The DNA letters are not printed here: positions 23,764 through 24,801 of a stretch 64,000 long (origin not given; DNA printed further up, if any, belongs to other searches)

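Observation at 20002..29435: Expanded pseudaminic-acid-type biosynthesis operon with extra tailoring enzymes between the two flagellar blocks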

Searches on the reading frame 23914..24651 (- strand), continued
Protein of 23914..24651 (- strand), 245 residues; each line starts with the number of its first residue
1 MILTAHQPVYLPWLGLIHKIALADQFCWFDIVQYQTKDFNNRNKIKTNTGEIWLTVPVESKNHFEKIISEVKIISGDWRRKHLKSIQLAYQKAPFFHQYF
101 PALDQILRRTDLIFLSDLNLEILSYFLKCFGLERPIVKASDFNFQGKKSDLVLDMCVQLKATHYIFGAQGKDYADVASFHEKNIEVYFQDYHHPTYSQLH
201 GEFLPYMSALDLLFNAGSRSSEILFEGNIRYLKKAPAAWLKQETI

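Call 45: find_related_loci(query=A2, collection=metagenome_contigs, flank=10000)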
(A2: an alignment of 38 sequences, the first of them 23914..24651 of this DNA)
Query A2 (245 aa) in metagenome_contigs; peptide patterns used: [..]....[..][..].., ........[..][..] (x = any residue, [..] = any of these).
600 stretches matched a pattern (row limit reached: there are more); 448 encode a relative of the query (tblastn E <= 1e-3); the best 80 are kept; 80 distinct loci.
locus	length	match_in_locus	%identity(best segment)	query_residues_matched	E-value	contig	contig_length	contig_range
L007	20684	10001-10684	68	1-228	1e-108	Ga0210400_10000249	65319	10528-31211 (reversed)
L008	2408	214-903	69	1-230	2e-110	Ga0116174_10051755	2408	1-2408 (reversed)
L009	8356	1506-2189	67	1-228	5e-105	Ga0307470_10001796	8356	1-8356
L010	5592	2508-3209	64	1-234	5e-104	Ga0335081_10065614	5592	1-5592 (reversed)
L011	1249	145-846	65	1-234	1e-112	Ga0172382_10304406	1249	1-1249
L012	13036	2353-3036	65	1-228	3e-103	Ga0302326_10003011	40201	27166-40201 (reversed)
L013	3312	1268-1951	66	1-228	5e-105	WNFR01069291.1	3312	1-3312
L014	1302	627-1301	67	1-225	6e-112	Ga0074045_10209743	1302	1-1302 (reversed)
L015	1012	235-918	64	1-228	2e-112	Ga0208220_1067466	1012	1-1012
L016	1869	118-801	66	1-228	1e-108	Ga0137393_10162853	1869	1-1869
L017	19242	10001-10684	65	1-228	1e-102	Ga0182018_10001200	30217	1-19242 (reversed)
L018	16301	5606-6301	64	1-232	2e-102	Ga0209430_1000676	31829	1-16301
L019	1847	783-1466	64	1-228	4e-108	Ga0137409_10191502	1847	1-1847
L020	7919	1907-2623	64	1-238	3e-102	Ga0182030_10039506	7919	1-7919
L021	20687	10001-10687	65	1-229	8e-102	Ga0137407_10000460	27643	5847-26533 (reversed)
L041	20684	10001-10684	63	1-228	4e-98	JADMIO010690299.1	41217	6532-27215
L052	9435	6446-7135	62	1-230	2e-96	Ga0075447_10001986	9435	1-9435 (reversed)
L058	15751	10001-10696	63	1-232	5e-96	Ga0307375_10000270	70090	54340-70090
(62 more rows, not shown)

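Call 47: search_solved_structures(query=A2, max_evalue=10)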
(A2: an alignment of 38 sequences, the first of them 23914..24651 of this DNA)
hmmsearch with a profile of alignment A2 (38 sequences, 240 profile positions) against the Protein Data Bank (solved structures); distinct sequences matched with E-value up to 10: 0.

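Call 61: search_protein_families(library=pfam, proteins=[L005:2013-4454:+, L005:5609-7165:-, L005:7372-8259:+, L005:8553-9995:+, L005:10858-11478:+, L005:11662-12705:+, L005:13233-17993:-, L002:3211-3849:+, L021:5061-5687:+, L058:3105-3650:+], max_evalue=0.001)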
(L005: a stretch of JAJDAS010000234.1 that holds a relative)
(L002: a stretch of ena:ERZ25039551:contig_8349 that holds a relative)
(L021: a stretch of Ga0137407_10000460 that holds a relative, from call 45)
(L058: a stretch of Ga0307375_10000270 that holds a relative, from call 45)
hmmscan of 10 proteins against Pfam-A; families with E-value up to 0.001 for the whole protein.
L005:2013-4454:+ (813 aa): 1 family
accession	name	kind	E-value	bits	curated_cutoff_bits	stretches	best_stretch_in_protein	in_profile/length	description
PF01564.23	Spermine_synth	-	8.5e-12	45.4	22.9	1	538-656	42-160/186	Spermine/spermidine synthase domain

L005:5609-7165:- (518 aa): 27 families (the best 25 are shown)
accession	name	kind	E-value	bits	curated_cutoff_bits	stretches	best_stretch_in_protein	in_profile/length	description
PF13424.12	TPR_12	-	2.4e-107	351.7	30.1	8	243-315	2-74/77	Tetratricopeptide repeat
PF13374.12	TPR_10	-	1.5e-67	222.3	27.5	7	457-494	5-42/42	Tetratricopeptide repeat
PF00515.34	TPR_1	-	5.6e-61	200.5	27.8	7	205-232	4-31/34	Tetratricopeptide repeat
PF07719.23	TPR_2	-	1.7e-52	171.6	27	7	244-274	1-31/34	Tetratricopeptide repeat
PF24885.1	TPR_NPHP3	-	3.6e-50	171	100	5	142-275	78-214/239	Nephrocystin-3 TPR domain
PF13181.12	TPR_8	-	2.7e-40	133.5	25.7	7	205-232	4-31/34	Tetratricopeptide repeat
PF13176.12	TPR_7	-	2.4e-38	127.3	27.9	5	459-488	4-33/36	Tetratricopeptide repeat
PF13432.12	TPR_16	-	8.6e-33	112.8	32.7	2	238-274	25-61/65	Tetratricopeptide repeat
PF04212.24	MIT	-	9.1e-18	64.6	30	0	421-450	13-43/66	MIT (microtubule interacting and transport) domain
PF13414.12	TPR_11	-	3.7e-17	62.2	26.8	0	251-274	1-24/42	TPR repeat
PF17140.10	DUF5113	-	1e-15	58.5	27.1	0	325-356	5-36/161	Domain of unknown function (DUF5113)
PF13428.12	TPR_14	-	2.4e-14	52.9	23.5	0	163-189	4-30/44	Tetratricopeptide repeat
PF13174.12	TPR_6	-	5.9e-14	52.1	26.3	0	250-271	6-27/33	Tetratricopeptide repeat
PF14559.12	TPR_19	-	1e-12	48.6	25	0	215-274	4-55/68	Tetratricopeptide repeat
PF12688.13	TPR_5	-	2.1e-12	47.7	24.2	0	419-445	8-34/119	Tetratrico peptide repeat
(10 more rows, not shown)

L005:7372-8259:+ (295 aa): 0 families

L005:8553-9995:+ (480 aa): 1 family
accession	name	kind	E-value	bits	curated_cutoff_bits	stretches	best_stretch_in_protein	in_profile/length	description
PF02811.25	PHP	-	6.2e-05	23.8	26.4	1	33-119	5-64/164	PHP domain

L005:10858-11478:+ (206 aa): 1 family
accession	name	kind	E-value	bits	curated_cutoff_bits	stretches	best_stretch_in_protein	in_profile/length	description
PF02585.22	PIG-L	-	2.1e-24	86.9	28.2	1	4-118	1-128/129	GlcNAc-PI de-N-acetylase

L005:11662-12705:+ (347 aa): 1 family
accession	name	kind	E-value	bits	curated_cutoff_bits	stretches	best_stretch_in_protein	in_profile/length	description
PF01041.23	DegT_DnrJ_EryC1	-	2.8e-83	280.6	19.8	1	8-341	2-359/360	DegT/DnrJ/EryC1/StrS aminotransferase family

L005:13233-17993:- (1586 aa): 21 families
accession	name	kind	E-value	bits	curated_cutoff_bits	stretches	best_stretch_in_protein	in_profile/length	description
PF13620.12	CarboxypepD_reg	-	1.8e-47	160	32.3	4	320-374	1-54/82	Carboxypeptidase regulatory-like domain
PF16656.11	Pur_ac_phosph_N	-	4.1e-47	159.1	30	6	808-888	8-93/93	Purple acid Phosphatase, N-terminal domain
PF13290.12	CHB_HEX_C_1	-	5.7e-35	119.5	22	2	1390-1461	1-67/67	Chitobiase/beta-hexosaminidase C-terminal domain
PF00041.27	fn3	-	3.2e-28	98.2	25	1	806-882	6-79/84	Fibronectin type III domain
PF13287.12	Fn3_assoc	-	8.5e-22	77.5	23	2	1416-1464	11-59/59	Fn3 associated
PF13715.12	CarbopepD_reg_2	-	9.5e-21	74.1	32.2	0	41-92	1-50/88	CarboxypepD_reg-like domain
PF25077.1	DUF7800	-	2.8e-20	72.7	27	0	1194-1262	5-71/89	Domain of unknown function (DUF7800)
PF17210.9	SdrD_B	-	9.6e-20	71.3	29.7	2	325-376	16-66/112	SdrD B-like domain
PF17802.7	SpaA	-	4.1e-17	62.5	23.1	0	606-663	3-54/91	Prealbumin-like fold domain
PF07210.18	DUF1416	-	1.6e-10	41.2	23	0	508-577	17-83/97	Protein of unknown function (DUF1416)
PF23194.1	NOMO_5th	-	6.6e-10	39.7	27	0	518-567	7-57/89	NOMO fifth transthyretin-like domain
PF25059.1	FN3_DSCAM-DSCAML_C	-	1.4e-08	35.4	39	0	1133-1170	35-73/89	DSCAM/DSCAML C-terminal Fn3-like domain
PF16655.11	PhoD_N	-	2.2e-08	35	30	0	1341-1362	59-80/90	PhoD-like phosphatase, N-terminal domain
PF02369.22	Big_1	-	5.7e-07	30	34.9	1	319-369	19-70/93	Bacterial Ig-like domain (group 1)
PF08400.16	phage_tail_N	-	1.9e-06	28.4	26.6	0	320-374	4-62/134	Prophage tail fibre N-terminal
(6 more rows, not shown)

L002:3211-3849:+ (212 aa): 1 family
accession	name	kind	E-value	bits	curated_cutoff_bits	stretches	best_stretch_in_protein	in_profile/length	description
PF08242.18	Methyltransf_12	-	2.7e-05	25.3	30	1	52-135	1-89/98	Methyltransferase domain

L021:5061-5687:+ (208 aa): 0 families

L058:3105-3650:+ (181 aa): 4 families
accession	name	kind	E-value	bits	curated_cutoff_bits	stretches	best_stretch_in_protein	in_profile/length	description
PF13302.13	Acetyltransf_3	-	3.9e-24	86.4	25.4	1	10-148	1-138/138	Acetyltransferase (GNAT) domain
PF13420.13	Acetyltransf_4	-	7.9e-10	39.4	24.3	1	25-166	12-153/155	Acetyltransferase (GNAT) domain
PF00583.31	Acetyltransf_1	-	9.2e-08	32.8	20.7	1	48-147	20-116/116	Acetyltransferase (GNAT) family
PF13523.12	Acetyltransf_8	-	4.4e-06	26.8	27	1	27-151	11-141/145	Acetyltransferase (GNAT) domain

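Call 62: search_dna_similar(query=window:23914-24651:-, collection=plasmids, mode=protein, max_rows=25)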
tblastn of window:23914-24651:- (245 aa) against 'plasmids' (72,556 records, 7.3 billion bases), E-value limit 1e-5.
Records with a match: 76; places in all: 77; records where one place covers at least 80% of the query: 66.
Best place of each record, by identity: <60% 76.
By first word of the organism name: Bacillus 28; Rhizobium 19; Streptomyces 5; Neorhizobium 3; Azospirillum 2; Ralstonia 2; Cupriavidus 2; Mariluticola 1; Mycobacterium 1; Embleya 1; and 12 more.
By predicted mobility (MOB-suite, as given by PLSDB): non-mobilizable 63; conjugative 9; mobilizable 4.
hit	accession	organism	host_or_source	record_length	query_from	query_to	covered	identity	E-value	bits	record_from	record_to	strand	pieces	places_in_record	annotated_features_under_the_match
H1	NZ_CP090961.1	Mariluticola halotolerans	sea sediment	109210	1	221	90%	46.2%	1e-57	204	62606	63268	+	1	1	WbqC family protein | hypothetical protein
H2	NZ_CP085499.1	Bacillus cereus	coffee,cell culture,root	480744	1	232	95%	39.7%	2e-50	183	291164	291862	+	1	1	WbqC family protein | PIG-L family deacetylase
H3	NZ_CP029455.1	Bacillus cereus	Chives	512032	1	232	95%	39.3%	2e-49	180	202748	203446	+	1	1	WbqC family protein | PIG-L family deacetylase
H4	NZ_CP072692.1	Bacillus thuringiensis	whole organism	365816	1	227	93%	40.2%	7e-50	181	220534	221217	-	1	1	WbqC family protein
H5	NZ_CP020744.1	Bacillus mycoides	whole organism,soil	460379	1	232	95%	38.5%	4e-46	171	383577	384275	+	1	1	WbqC family protein | PIG-L family deacetylase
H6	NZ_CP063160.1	Bacillus cereus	-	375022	1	227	93%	38.9%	2e-48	177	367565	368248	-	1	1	WbqC family protein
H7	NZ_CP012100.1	Bacillus thuringiensis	whole organism,soil sample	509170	1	227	93%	38.9%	2e-48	177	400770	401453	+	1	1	WbqC family protein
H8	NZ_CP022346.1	Bacillus thuringiensis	soil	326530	1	227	93%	38.9%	8e-48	176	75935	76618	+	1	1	WbqC family protein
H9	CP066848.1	Bacillus mycoides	single cell,soil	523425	1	227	93%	38.4%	8e-46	170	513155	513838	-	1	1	WbqC family protein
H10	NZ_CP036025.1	Bacillus mycoides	cell culture,soil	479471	1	227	93%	38.4%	1e-45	169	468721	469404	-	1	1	WbqC family protein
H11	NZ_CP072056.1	Bacillus mycoides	cell culture,soil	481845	1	227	93%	38.4%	1e-45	169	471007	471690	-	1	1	WbqC family protein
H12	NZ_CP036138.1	Bacillus mycoides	cell culture,soil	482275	1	227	93%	38.4%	1e-45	169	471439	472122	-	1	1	WbqC family protein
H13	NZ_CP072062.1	Bacillus mycoides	cell culture,soil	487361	1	227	93%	38.4%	1e-45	169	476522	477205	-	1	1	WbqC family protein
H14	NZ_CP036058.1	Bacillus mycoides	cell culture,soil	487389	1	227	93%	38.4%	1e-45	169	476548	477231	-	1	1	WbqC family protein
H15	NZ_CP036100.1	Bacillus mycoides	cell culture,soil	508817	1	227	93%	38.4%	1e-45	169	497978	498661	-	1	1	WbqC family protein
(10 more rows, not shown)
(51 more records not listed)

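Call 63: get_annotated_region(hit=H2, flank=9000)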
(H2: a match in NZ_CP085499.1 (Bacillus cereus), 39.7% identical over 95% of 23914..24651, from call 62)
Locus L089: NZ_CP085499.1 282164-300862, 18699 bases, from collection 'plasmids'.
description: Bacillus cereus strain A22 plasmid unnamed1, complete sequence
organism: Bacillus cereus (NCBI taxid 1396)
taxonomy: Bacteria; Bacillota; Bacilli; Bacillales; Bacillaceae; Bacillus; Bacillus cereus
host: -; source: coffee,cell culture,root; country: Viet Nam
typing (MOB-suite, as given by PLSDB): non-mobilizable; replicon rep_cluster_164,rep_cluster_1751
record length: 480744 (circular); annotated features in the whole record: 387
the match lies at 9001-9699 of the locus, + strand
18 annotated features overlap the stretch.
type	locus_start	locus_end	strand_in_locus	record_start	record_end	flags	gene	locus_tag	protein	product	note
CDS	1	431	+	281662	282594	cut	-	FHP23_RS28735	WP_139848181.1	transglycosylase SLT domain-containing protein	-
CDS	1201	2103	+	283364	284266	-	-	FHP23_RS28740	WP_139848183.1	hypothetical protein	-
CDS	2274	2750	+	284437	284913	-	-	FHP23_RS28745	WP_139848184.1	GNAT family N-acetyltransferase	-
CDS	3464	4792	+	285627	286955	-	-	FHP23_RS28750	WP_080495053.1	nucleotide sugar dehydrogenase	GO:0000271 - polysaccharide biosynthetic process [Evidence IEA]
CDS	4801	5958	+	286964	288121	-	-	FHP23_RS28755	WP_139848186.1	DegT/DnrJ/EryC1/StrS family aminotransferase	-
CDS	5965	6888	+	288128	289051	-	-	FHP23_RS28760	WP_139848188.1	NAD-dependent epimerase/dehydratase family protein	-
CDS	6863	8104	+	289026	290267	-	-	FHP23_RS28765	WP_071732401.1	aminotransferase class V-fold PLP-dependent enzyme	-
CDS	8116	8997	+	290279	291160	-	-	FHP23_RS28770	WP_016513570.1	GNAT family N-acetyltransferase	-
CDS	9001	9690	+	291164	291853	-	-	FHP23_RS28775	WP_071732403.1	WbqC family protein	-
CDS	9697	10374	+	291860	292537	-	-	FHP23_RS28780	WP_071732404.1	PIG-L family deacetylase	-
CDS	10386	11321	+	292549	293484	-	-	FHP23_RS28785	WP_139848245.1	endonuclease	-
CDS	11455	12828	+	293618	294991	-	-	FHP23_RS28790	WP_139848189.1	M28 family metallopeptidase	-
CDS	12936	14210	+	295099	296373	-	-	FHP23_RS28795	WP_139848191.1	MFS transporter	GO:0055085 - transmembrane transport [Evidence IEA]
CDS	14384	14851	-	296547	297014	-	-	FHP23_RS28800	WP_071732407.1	RsfA family transcriptional regulator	-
CDS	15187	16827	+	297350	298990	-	-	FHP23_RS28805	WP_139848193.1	S8 family peptidase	GO:0006508 - proteolysis [Evidence IEA]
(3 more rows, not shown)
